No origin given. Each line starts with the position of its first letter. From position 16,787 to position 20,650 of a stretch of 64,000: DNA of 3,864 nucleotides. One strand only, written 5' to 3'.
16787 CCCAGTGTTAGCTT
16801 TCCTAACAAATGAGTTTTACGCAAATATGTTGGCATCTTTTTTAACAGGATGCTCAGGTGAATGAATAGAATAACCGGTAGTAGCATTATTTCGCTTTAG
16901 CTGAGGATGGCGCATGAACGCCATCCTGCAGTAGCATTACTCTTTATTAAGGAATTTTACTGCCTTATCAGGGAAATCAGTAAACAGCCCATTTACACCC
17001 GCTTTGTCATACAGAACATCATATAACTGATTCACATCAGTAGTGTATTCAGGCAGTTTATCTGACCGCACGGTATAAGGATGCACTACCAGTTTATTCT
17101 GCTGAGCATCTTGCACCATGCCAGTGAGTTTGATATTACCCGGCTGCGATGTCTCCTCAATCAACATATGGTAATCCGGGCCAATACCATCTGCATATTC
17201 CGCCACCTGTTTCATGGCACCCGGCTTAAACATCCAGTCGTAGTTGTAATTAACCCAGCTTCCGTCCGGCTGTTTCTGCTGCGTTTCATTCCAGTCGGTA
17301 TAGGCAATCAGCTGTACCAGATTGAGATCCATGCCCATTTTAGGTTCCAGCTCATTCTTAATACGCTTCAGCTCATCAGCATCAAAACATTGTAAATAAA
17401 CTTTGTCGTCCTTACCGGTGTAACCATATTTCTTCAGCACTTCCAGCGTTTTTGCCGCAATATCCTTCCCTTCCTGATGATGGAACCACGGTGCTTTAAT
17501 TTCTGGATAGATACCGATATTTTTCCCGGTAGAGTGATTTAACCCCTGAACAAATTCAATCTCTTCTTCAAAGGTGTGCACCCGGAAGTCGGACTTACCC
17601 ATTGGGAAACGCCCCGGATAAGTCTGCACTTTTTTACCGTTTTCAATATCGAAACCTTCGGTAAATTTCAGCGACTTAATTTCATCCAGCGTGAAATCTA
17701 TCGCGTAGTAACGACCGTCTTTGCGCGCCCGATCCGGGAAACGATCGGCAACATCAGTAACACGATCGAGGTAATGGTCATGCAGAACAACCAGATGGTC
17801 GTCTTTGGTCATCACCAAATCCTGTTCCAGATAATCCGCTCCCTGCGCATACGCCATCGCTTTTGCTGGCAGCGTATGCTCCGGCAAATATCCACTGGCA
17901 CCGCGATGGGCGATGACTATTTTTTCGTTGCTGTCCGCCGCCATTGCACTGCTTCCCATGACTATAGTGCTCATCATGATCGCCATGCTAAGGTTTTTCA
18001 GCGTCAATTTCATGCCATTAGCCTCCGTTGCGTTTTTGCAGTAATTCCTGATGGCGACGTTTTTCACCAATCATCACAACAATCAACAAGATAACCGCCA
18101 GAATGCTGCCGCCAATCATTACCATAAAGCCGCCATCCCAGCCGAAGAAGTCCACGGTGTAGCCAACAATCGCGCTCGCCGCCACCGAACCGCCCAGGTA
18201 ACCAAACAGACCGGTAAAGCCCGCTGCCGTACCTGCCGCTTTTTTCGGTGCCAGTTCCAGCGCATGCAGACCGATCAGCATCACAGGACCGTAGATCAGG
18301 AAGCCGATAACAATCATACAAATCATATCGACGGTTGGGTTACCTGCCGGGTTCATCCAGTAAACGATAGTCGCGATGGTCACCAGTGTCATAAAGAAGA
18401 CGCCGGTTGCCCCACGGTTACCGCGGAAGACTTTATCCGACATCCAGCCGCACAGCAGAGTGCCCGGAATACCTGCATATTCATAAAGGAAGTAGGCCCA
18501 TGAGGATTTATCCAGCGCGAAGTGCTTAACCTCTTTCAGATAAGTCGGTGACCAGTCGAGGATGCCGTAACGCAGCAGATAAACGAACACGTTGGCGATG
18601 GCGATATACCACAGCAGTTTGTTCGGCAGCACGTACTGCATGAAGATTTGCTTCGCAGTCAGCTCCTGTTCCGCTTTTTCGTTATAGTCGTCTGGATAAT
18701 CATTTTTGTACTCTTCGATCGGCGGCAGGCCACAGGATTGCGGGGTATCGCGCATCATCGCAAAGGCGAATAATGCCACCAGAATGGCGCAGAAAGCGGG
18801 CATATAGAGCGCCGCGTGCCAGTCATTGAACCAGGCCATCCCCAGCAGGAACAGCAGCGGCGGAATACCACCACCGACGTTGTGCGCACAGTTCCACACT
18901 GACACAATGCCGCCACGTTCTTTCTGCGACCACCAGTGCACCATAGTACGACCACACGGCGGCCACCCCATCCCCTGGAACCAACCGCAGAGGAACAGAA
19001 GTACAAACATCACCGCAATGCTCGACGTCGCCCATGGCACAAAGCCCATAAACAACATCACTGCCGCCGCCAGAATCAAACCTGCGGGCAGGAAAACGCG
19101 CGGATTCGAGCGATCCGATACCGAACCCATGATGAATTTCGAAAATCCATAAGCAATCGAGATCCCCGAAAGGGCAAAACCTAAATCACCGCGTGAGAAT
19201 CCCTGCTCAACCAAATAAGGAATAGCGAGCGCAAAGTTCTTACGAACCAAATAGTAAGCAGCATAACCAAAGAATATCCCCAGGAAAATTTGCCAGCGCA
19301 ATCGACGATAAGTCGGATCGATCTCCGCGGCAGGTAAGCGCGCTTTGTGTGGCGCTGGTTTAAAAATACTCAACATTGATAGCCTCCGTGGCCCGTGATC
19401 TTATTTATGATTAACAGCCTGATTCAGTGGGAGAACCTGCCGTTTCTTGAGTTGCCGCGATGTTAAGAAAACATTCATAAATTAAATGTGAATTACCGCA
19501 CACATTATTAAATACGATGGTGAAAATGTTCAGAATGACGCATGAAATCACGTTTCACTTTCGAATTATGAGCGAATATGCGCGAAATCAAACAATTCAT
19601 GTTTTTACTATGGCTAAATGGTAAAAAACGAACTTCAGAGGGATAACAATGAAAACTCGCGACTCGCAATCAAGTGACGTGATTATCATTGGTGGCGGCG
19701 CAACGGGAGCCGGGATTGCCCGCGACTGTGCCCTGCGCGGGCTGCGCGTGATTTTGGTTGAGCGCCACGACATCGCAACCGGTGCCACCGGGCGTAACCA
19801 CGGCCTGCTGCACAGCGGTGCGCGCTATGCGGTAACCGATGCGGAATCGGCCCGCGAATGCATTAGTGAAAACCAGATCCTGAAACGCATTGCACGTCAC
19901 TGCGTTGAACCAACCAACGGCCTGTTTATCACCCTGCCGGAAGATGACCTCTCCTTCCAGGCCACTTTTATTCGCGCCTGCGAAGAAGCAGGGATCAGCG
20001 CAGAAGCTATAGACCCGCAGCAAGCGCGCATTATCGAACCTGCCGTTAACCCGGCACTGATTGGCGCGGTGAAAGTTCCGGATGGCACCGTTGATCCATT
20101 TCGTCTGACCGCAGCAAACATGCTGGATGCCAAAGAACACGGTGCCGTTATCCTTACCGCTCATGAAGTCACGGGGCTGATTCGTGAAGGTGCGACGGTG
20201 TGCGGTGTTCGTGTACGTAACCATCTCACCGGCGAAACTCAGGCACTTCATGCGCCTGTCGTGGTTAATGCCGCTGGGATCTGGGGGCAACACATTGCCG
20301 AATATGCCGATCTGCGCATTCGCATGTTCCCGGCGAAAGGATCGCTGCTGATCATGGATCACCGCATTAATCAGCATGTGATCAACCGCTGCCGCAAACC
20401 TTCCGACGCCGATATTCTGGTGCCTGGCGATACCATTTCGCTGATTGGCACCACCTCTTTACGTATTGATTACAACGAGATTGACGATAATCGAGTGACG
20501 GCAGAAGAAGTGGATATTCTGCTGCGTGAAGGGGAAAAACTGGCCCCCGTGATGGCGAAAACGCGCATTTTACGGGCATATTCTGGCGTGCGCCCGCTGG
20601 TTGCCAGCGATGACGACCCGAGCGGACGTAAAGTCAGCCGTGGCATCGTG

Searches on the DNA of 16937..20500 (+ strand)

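Call 50: search_dna_similar(query=window:16937-20500:+, collection=ecoli_genomes, mode=near, max_rows=8)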
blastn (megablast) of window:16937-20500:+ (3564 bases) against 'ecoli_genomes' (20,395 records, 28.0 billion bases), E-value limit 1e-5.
Records with a match: 5423; places in all: 5439; records where one place covers at least 80% of the query: 5409.
Genomes with a match: 5423 of 5426; with a place that covers at least 80% of the query: 5409. Places per genome that has any: lowest 1, median 1, highest 3. On chromosomes: 5438 places; on plasmids: 1.
Best place of each record, by identity: 95-99% 5406; 90-95% 17.
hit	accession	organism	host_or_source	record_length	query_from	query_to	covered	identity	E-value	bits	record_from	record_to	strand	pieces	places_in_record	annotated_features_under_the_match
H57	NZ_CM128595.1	Escherichia coli strain 100181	Homo sapiens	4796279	1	3564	100%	98.7%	0e+0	6322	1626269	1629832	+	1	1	glpT: glycerol-3-phosphate transporter | glpQ: glycerophosphodiester phosphodiesterase | glpA: anaerobic glycerol-3-phosphate dehydrogenase subunit A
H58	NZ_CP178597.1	Escherichia coli strain ZF8-1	chicken feces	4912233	1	3564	100%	98.7%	0e+0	6322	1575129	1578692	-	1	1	glpT: glycerol-3-phosphate transporter | glpQ: glycerophosphodiester phosphodiesterase | glpA: anaerobic glycerol-3-phosphate dehydrogenase subunit A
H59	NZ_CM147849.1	Escherichia coli strain 33F4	Calf of Bos taurus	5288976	1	3564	100%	98.6%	0e+0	6303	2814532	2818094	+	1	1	glpT: glycerol-3-phosphate transporter | glpQ: glycerophosphodiester phosphodiesterase | glpA: anaerobic glycerol-3-phosphate dehydrogenase subunit A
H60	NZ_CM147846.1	Escherichia coli strain 32F4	Calf of Bos taurus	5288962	1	3564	100%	98.6%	0e+0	6303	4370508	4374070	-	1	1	glpT: glycerol-3-phosphate transporter | glpQ: glycerophosphodiester phosphodiesterase | glpA: anaerobic glycerol-3-phosphate dehydrogenase subunit A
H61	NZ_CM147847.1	Escherichia coli strain 33E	farm environment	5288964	1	3564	100%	98.6%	0e+0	6303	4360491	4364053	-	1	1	glpT: glycerol-3-phosphate transporter | glpQ: glycerophosphodiester phosphodiesterase | glpA: anaerobic glycerol-3-phosphate dehydrogenase subunit A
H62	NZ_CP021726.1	Escherichia coli strain Combat11I9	Homo sapiens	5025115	1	3564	100%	98.6%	0e+0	6300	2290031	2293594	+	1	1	glpT: glycerol-3-phosphate transporter | glpQ: glycerophosphodiester phosphodiesterase | glpA: anaerobic glycerol-3-phosphate dehydrogenase subunit A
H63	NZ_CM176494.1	Escherichia coli strain Eco_24-2013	canine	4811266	1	3564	100%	98.6%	0e+0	6300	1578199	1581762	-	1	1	glpT: glycerol-3-phosphate transporter | glpQ: glycerophosphodiester phosphodiesterase | glpA: anaerobic glycerol-3-phosphate dehydrogenase subunit A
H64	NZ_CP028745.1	Escherichia coli strain A30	Papio cynocephalus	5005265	1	3564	100%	98.5%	0e+0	6294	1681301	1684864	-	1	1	glpT: glycerol-3-phosphate transporter | glpQ: glycerophosphodiester phosphodiesterase | glpA: anaerobic glycerol-3-phosphate dehydrogenase subunit A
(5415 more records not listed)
